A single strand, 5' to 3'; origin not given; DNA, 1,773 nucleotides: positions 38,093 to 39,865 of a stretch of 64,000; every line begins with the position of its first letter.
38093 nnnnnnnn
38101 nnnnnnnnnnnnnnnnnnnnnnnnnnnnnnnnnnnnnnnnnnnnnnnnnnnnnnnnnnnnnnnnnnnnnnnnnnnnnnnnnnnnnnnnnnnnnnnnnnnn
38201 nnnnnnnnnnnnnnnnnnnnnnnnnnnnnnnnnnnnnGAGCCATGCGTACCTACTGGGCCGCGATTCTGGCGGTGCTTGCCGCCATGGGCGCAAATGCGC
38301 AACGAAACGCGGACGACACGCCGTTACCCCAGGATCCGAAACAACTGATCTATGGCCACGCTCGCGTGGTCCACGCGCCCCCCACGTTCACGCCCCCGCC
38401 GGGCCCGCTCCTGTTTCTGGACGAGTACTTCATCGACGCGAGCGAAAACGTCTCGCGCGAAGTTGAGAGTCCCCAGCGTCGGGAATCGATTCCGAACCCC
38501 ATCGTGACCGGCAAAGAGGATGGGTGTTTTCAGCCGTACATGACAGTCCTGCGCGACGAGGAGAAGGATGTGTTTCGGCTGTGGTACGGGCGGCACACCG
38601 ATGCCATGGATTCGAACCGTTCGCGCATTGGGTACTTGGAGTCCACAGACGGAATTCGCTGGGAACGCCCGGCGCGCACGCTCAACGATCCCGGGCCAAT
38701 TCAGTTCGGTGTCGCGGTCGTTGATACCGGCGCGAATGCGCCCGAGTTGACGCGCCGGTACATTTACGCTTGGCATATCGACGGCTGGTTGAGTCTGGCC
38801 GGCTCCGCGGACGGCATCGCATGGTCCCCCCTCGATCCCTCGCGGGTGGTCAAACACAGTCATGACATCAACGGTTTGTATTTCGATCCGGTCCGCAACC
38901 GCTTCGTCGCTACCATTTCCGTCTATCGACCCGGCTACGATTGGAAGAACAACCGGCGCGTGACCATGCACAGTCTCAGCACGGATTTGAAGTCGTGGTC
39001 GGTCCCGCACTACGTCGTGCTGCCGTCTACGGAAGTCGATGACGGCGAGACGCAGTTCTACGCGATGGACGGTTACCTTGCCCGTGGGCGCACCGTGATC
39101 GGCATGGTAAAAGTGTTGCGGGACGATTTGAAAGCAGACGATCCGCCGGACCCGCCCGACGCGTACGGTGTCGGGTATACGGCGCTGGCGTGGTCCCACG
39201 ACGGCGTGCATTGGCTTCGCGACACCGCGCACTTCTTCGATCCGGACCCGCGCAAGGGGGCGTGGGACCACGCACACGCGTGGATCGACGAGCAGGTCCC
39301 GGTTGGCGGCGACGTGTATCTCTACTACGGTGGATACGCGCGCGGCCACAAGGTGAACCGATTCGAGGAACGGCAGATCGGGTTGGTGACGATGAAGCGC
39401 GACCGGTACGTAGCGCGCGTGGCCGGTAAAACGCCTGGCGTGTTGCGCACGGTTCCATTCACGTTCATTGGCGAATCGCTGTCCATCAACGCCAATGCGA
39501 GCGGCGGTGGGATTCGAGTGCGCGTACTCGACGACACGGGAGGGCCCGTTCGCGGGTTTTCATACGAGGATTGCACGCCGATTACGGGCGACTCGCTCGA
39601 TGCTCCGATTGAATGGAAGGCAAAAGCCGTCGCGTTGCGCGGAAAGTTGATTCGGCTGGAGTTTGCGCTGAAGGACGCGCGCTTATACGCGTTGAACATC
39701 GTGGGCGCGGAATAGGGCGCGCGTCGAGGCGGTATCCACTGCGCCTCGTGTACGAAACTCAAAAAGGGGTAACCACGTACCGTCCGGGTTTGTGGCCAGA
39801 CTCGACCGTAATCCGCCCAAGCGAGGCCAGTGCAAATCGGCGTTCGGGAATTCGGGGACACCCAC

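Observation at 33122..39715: Candidate oxidative glycan-catabolism cluster: DUF1080-ceramidase fusion, PVC-type dehydrogenase/cytochrome c protein, beta-propeller hydrolase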

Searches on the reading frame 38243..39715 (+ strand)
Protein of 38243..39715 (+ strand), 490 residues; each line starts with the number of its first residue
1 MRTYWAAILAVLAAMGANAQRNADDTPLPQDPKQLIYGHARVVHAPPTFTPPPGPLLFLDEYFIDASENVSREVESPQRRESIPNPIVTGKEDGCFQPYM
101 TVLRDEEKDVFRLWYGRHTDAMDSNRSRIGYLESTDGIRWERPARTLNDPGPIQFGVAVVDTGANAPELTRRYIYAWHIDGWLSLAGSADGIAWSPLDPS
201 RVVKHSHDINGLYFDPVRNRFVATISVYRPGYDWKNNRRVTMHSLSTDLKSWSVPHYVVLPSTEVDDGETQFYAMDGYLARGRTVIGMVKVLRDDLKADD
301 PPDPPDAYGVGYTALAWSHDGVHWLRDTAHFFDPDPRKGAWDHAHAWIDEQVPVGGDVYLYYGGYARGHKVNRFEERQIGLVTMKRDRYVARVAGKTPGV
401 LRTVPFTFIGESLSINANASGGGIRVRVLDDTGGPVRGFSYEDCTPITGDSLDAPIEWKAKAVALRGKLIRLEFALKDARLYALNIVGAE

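Call 5: search_protein_families(library=pfam, proteins=[window:38243-39715:+], max_evalue=0.01)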
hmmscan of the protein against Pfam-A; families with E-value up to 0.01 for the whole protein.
window:38243-39715:+ (490 aa): 0 families

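Call 6: search_protein_families(library=ncbifam, proteins=[window:38243-39715:+], max_evalue=0.01)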
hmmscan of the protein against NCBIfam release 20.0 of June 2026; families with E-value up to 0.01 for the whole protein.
window:38243-39715:+ (490 aa): 0 families

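Call 9: find_encoding_contigs(protein=window:38243-39715:+, flank=10000, max_places=6)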
Protein window:38243-39715:+ (490 aa): 2 contigs read that carry it; 2 places shown.
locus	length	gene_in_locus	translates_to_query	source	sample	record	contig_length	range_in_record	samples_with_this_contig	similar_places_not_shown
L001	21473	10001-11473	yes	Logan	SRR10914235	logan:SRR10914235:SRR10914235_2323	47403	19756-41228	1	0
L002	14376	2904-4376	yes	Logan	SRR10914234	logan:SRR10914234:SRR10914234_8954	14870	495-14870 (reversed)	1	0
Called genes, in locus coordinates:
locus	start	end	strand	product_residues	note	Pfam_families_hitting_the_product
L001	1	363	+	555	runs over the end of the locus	PF02321:OEP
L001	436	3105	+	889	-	PF00497:SBP_bac_3, PF01590:GAF, PF13185:GAF_2 (faint), PF00989:PAS, PF08448:PAS_4, PF13188:PAS_8 (faint), PF13426:PAS_9, PF07228:SpoIIE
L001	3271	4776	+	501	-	-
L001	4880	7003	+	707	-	PF06439:3keto-disac_hyd, PF04734:Ceramidase_alk (weak)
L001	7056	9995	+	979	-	PF23500:DUF7133, PF13646:HEAT_2 (faint), PF00034:Cytochrom_C (faint)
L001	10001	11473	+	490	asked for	-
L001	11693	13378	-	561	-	PF13372:Alginate_exp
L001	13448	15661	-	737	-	PF01553:Acyltransferase, PF12146:Hydrolase_4, PF00561:Abhydrolase_1, PF12697:Abhydrolase_6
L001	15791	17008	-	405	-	PF00201:UDPGT, PF04101:Glyco_tran_28_C (weak), PF06722:EryCIII-like_C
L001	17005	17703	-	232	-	PF00756:Esterase (faint), PF07859:Abhydrolase_3 (faint), PF02230:Abhydrolase_2 (weak), PF12146:Hydrolase_4 (faint), PF00326:Peptidase_S9 (weak)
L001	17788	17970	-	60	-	PF06902:Fer4_19, PF13459:Fer4_15 (weak), PF13370:Fer4_13 (weak)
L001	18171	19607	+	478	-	PF04174:CP_ATPgrasp_1, PF14403:CP_ATPgrasp_2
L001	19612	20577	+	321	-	PF04168:Alpha-E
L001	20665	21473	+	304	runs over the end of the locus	PF00701:DHDPS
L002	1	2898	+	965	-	?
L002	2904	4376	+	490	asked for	-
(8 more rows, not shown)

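Call 18: search_solved_structures(query=window:38243-39715:+, max_evalue=10, show_alignments=2)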
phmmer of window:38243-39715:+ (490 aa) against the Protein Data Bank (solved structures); distinct sequences matched with E-value up to 10: 2.
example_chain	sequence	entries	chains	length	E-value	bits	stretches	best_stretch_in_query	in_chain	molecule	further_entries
2la3_A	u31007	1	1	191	0.25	13.1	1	180-252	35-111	Uncharacterized protein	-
3taw_A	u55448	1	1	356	0.76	11.5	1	89-146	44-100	Hypothetical glycoside hydrolase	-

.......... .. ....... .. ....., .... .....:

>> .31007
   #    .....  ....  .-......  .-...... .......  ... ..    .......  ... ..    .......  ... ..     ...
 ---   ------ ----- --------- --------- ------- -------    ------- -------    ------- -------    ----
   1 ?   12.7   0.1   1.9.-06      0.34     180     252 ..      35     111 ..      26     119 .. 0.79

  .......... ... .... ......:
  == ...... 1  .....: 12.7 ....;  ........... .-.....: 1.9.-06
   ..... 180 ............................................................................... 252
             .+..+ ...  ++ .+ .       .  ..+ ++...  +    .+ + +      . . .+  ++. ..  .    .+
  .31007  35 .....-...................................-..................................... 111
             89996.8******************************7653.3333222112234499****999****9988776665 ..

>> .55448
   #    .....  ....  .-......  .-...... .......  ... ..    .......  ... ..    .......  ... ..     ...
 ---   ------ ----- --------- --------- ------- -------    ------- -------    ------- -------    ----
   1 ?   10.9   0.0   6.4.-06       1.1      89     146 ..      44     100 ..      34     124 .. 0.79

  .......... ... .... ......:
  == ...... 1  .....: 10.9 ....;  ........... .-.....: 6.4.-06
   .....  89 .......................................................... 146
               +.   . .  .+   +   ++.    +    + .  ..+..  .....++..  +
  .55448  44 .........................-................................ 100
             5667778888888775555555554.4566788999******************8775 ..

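Call 20: find_homologous_proteins(query=window:38243-39715:+, max_evalue=0.001)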
Query window:38243-39715:+ (490 aa): 1335 proteins with E <= 0.001 among 8000 candidates; the best 120 are listed.
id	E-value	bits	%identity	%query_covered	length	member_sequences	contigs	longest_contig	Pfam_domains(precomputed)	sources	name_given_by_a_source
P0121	0.0e+0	1153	100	100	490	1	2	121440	-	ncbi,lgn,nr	ncbi:MAG: hypothetical protein HUU46_14505 [Candidatus Hydrogenedentes bacterium]|nr:hypothetical pr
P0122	4.3e-279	945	81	100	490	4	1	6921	-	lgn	-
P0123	2.5e-275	932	78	100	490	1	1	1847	-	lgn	-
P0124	1.5e-268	910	77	99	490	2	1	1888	-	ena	-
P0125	7.5e-263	891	74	100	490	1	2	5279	-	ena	-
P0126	5.1e-258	875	76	98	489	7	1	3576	-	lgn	-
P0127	2.9e-257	873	74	99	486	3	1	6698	-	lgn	-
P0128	1.7e-250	850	74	98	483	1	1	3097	-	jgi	jgi:hypothetical protein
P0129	3.2e-226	770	67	95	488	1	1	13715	-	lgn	-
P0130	2.6e-225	767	68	98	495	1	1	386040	-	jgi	jgi:hypothetical protein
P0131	4.9e-197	674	61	99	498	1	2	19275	-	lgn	-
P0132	4.4e-195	667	79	71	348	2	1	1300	-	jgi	jgi:hypothetical protein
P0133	1.5e-192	659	59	99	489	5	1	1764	-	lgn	-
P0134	1.4e-191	656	60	96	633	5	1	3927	PF07691.18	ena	-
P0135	2.1e-190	652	61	95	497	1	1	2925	-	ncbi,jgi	ncbi:MAG: hypothetical protein WC655_29350 [Candidatus Hydrogenedentales bacterium]|jgi:hypothetical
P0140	9.2e-186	637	58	99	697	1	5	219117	PF13472.13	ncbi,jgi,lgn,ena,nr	ncbi:MAG TPA: GDSL-type esterase/lipase family protein [Candidatus Bathyarchaeia archaeon]|nr:GDSL-t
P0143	2.7e-184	632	60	92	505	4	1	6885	PF22847.3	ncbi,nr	ncbi:MAG: hypothetical protein H6752_21570 [Candidatus Omnitrophica bacterium]|nr:hypothetical prote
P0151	1.5e-182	626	58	98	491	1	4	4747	PF22847.3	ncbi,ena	-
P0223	1.5e-172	593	56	95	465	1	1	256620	-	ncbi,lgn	-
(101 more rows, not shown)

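Call 21: search_protein_families(library=pfam, proteins=[P0143, P0151, P0140, P0134, window:38243-39715:+], max_evalue=1)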
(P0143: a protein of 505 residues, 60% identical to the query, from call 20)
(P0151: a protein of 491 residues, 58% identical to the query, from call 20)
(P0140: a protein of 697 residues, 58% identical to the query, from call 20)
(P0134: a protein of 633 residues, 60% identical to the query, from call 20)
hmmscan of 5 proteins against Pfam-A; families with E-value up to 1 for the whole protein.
P0143 (505 aa): 2 families
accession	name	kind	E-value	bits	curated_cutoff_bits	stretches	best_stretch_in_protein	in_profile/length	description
PF00251.26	Glyco_hydro_32N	-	0.02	14.9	22.1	0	226-285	11-66/307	Glycosyl hydrolases family 32 N-terminal domain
PF13088.12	BNR_2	-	0.15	11.8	31.4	1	121-168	57-104/277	BNR repeat-like domain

P0151 (491 aa): 3 families
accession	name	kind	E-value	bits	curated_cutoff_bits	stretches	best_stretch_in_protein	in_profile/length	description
PF00251.26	Glyco_hydro_32N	-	0.039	13.9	22.1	0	112-153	19-60/307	Glycosyl hydrolases family 32 N-terminal domain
PF08891.16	YfcL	-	0.12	13.2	25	1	347-373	6-32/83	YfcL protein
PF15892.11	BNR_4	-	0.16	11.7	27.3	1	88-146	138-195/272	BNR repeat-containing family member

P0140 (697 aa): 5 families
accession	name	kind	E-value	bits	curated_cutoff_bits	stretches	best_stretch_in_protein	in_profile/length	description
PF13472.12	Lipase_GDSL_2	-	7.4e-15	56.3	32.9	1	541-685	29-178/178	GDSL-like Lipase/Acylhydrolase family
PF00657.28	Lipase_GDSL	-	4.1e-05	24.2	23.6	1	570-686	73-204/208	GDSL-like Lipase/Acylhydrolase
PF08891.16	YfcL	-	0.13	13.1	25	1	345-371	6-32/83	YfcL protein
PF17182.10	OSK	-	0.31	10.7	27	1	571-657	68-153/202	OSK domain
PF23517.1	WW_TCERG1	-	0.79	9.5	70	0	326-345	19-39/55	TCERG1 WW domain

P0134 (633 aa): 3 families
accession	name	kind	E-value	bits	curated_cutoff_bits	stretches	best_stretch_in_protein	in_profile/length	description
PF07691.17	PA14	-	1.1e-11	45.2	24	1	54-149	39-144/147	PA14 domain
PF10528.15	GLEYA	-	0.025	15.4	26.2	1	64-135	4-86/91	GLEYA domain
PF08891.16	YfcL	-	0.12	13.1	25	1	489-515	6-32/83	YfcL protein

window:38243-39715:+ (490 aa): 2 families
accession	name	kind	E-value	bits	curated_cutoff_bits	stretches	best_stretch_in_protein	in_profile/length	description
PF08891.16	YfcL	-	0.087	13.6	25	1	343-369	6-32/83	YfcL protein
PF13822.11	ACC_epsilon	-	0.14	13.3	25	1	6-27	16-37/60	Acyl-CoA carboxylase epsilon subunit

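Call 33: predict_structure(alignment_id=A1)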
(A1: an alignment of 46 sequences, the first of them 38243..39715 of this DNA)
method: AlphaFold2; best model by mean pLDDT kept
length: 490 residues; sequences in the alignment: 46
mean_pLDDT: 92.0   pTM: 0.91
mean pLDDT of the five models: 92.0, 91.2, 90.4, 88.2, 87.6
residues with pLDDT >= 90: 375; 70-90: 101; 50-70: 12; < 50: 2
segments of 3 or more residues with pLDDT < 50: none
pLDDT, mean of each block of 10 residues (from residue 1): 81 60 89 95 87 95 97 97 95 92 93 96 93 98 96 93 82 93 94 92 82 93 92 81 93 93 89 93 96 89 77 97 96 94 95 97 88 86 98 98 95 98 97 95 98 98 95 98 88
secondary structure, 60 per line:
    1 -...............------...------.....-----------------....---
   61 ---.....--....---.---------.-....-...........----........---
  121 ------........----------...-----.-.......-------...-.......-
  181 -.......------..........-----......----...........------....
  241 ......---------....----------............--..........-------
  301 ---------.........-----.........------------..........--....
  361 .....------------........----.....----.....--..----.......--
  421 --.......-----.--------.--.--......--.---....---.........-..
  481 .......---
elements in order: H2-16 H32-35 E54-57 E64-68 E71-74 H90-93 E95-105 E110-117 E127-134 E145-147 E155-161 E173-179 E182-188 E195-204 E210-215 E220-230 E237-246 E256-259 E270-281 E284-293 E310-318 E324-332 E345-354 E357-365 E378-385 E390-394 E399-403 E412-418 E423-429 E450-455 H462-465 E469-477 E479-487

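Call 34: search_solved_structures(query=A1, max_evalue=10, show_alignments=2)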
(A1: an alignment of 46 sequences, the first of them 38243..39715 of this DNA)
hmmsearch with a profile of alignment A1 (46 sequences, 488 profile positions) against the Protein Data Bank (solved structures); distinct sequences matched with E-value up to 10: 9.
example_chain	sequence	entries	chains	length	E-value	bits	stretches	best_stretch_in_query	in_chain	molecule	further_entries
4onz_A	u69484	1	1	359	0.15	13.7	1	117-148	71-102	putative glycoside hydrolase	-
3taw_A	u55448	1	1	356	0.39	12.3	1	93-147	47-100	Hypothetical glycoside hydrolase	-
9ney_C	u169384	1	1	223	0.59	11.7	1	188-248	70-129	Heavy Chain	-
7bwb_A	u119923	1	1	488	0.66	11.6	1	109-253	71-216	Beta-fructofuranosidase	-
7bwc_A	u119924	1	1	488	0.68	11.5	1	109-253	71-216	Beta-fructofuranosidase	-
5a7v_B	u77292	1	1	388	0.96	11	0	125-145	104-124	PUTATIVE GLYCOSIDASE PH117-RELATED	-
5a7v_A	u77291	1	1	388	0.96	11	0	125-145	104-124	PUTATIVE GLYCOSIDASE PH117-RELATED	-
6tdu_A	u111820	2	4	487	2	10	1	331-363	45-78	ATPTB1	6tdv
6tdw_A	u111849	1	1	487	2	10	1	331-363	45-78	ATPTB1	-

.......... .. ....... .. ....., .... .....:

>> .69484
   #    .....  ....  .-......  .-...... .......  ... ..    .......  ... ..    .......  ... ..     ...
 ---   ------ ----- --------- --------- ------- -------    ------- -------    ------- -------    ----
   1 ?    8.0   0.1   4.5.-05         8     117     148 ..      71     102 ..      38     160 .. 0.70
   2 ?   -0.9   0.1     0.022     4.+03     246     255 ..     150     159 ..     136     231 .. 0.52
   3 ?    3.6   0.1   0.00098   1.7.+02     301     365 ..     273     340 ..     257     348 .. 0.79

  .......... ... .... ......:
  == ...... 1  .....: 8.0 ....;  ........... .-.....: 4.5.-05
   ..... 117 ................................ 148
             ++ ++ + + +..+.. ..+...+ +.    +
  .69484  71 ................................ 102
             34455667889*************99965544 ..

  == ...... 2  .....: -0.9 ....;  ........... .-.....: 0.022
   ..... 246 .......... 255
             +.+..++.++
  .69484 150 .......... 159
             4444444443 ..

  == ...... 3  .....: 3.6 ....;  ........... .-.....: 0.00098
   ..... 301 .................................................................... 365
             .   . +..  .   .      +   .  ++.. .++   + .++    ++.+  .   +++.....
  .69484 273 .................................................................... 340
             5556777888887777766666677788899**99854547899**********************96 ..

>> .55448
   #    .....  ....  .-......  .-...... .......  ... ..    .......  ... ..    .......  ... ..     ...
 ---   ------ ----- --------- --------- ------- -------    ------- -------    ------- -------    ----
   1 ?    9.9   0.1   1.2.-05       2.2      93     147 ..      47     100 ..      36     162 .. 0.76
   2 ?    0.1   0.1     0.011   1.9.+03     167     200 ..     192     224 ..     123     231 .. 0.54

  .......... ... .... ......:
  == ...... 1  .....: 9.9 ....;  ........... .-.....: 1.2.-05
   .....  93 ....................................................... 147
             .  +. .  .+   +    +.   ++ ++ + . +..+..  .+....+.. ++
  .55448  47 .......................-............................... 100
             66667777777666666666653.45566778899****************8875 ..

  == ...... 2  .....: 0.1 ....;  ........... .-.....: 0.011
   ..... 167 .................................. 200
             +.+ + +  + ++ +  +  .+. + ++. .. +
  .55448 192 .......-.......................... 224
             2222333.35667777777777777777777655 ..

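Call 37: fold_search(model_id=the predicted structure, library=pdb)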
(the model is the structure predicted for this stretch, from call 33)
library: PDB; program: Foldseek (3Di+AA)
matches with E <= 10: 868; with E <= 0.001: 155
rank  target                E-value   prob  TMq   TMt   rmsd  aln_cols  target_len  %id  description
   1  7fir_C                2.7e-10  1.00  0.44  0.68   4.8       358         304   15  The crystal structure of beta-1,2-mannobiose phosphorylase in complex with 1,4-mannobiose (released 2022-01-05)
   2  4udk_C                5.0e-10  1.00  0.47  0.69   5.2       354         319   13  Crystal structure of b-1,4-mannopyranosyl-chitobiose phosphorylase at 1.76 Angstrom from unknown human gut bacteria (U (released 2015-05-27)
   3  4udg_B                7.6e-10  1.00  0.45  0.66   5.2       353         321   13  Crystal structure of b-1,4-mannopyranosyl-chitobiose phosphorylase at 1.60 Angstrom in complex with N-acetylglucosamin (released 2015-05-27)
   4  5mui_A                9.7e-10  1.00  0.41  0.54   6.7       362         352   16  Glycoside hydrolase BT_0996 (released 2017-03-22)
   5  5mt2                  9.7e-10  1.00  0.39  0.53   7.0       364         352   16  Glycoside hydrolase BT_0996 (released 2017-03-22)
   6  4udk_E                1.5e-09  1.00  0.45  0.65   5.7       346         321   13  Crystal structure of b-1,4-mannopyranosyl-chitobiose phosphorylase at 1.76 Angstrom from unknown human gut bacteria (U (released 2015-05-27)
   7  9fj8_A                2.2e-09  1.00  0.45  0.70   4.5       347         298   14  Teth514_1788 1,2-beta-oligomannan phosphorylase in complex with mannotetraose (released 2025-06-11)
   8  9fj8_B                2.7e-09  1.00  0.45  0.71   4.4       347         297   14  Teth514_1788 1,2-beta-oligomannan phosphorylase in complex with mannotetraose (released 2025-06-11)
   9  6r3r                  2.7e-09  1.00  0.26  0.25  21.0       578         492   10  First crystal structure of endo-levanase BT1760 from Bacteroides thetaiotaomicron (released 2019-06-19)
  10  4udg_A                2.8e-09  1.00  0.43  0.62   5.7       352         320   12  Crystal structure of b-1,4-mannopyranosyl-chitobiose phosphorylase at 1.60 Angstrom in complex with N-acetylglucosamin (released 2015-05-27)
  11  9gph_B                3.0e-09  1.00  0.43  0.69   4.7       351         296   14  Teth514_1788 1,2-beta-oligomannan phosphorylase in complex with mannose (-1) and phosphate (released 2025-09-17)
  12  3nqh                  3.1e-09  1.00  0.32  0.35  19.1       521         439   11  Crystal structure of a glycosyl hydrolase (BT_2959) from BACTEROIDES THETAIOTAOMICRON VPI-5482 at 2.11 A resolution (released 2010-07-28)
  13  5ayd_A                3.6e-09  1.00  0.44  0.62   7.3       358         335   11  Crystal structure of Ruminococcus albus beta-(1,4)-mannooligosaccharide phosphorylase (RaMP2) in complexes with phosph (released 2016-03-23)
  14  7fip_D                4.9e-09  1.00  0.41  0.63   7.5       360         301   15  The native structure of beta-1,2-mannobiose phosphorylase from Thermoanaerobacter sp. (released 2022-01-05)
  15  9gph_A                5.4e-09  1.00  0.44  0.68   4.6       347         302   14  Teth514_1788 1,2-beta-oligomannan phosphorylase in complex with mannose (-1) and phosphate (released 2025-09-17)
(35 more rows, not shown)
